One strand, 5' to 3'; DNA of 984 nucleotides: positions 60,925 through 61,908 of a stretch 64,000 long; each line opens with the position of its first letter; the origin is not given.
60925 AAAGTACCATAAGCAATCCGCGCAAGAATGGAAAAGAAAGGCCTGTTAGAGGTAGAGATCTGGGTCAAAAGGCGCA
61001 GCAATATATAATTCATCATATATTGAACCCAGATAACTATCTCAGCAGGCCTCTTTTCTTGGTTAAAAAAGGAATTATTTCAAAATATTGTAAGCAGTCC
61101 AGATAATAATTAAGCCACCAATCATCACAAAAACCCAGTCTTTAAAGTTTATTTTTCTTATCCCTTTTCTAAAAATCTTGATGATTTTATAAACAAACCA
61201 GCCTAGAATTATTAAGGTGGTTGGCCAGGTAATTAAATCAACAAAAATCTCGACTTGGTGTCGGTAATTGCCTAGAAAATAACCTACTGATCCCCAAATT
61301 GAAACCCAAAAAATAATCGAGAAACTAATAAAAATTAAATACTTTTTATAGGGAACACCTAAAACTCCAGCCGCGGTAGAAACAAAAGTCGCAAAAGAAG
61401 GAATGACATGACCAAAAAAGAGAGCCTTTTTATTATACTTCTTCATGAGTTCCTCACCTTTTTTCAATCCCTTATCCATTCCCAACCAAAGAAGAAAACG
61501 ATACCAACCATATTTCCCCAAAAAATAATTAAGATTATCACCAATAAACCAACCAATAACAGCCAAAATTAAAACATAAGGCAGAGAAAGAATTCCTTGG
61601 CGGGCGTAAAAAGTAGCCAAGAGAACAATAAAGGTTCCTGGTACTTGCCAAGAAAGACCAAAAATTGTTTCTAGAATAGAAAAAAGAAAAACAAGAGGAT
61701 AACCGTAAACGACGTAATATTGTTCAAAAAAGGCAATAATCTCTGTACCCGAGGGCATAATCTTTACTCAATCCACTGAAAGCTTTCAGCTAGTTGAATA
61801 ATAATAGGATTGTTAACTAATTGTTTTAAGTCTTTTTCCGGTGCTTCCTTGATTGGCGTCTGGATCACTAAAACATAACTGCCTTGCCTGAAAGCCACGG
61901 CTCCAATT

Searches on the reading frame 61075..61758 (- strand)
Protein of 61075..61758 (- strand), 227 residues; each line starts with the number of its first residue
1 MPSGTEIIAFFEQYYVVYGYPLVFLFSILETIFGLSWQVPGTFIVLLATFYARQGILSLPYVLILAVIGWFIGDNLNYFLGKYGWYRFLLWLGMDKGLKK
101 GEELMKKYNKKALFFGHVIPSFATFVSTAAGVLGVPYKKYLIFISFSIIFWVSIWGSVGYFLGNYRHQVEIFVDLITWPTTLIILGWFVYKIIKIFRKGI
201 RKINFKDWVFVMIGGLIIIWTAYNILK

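Call 74: find_encoding_contigs(protein=window:61075-61758:-, flank=10000, max_places=1)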
Protein window:61075-61758:- (227 aa): 9 contigs read that carry it; 1 place shown.
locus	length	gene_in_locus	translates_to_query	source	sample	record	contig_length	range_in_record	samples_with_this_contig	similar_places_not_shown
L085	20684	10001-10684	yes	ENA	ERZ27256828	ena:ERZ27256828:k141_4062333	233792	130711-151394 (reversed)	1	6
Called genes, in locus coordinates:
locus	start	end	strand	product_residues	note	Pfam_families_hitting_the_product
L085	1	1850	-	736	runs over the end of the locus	PF00133:tRNA-synt_1, PF09334:tRNA-synt_1g, PF13603:tRNA-synt_1_2, PF09334:tRNA-synt_1g (weak), PF08264:Anticodon_1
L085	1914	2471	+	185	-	PF13489:Methyltransf_23, PF13847:Methyltransf_31 (weak), PF08241:Methyltransf_11, PF08242:Methyltransf_12 (weak), PF13649:Methyltransf_25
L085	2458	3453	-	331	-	PF00814:TsaD, PF22521:HypF_C_2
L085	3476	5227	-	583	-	PF12229:PG_binding_4, PF04294:VanW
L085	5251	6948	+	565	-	PF01547:SBP_bac_1, PF13416:SBP_bac_8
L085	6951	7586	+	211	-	-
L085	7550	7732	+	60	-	-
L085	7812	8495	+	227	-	-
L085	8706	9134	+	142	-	PF12674:Zn_ribbon_2 (weak)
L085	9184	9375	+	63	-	-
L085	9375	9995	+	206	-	-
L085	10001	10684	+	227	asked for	PF09335:VTT_dom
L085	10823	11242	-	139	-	-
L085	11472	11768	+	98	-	PF00166:Cpn10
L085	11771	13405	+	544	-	PF00118:Cpn60_TCP1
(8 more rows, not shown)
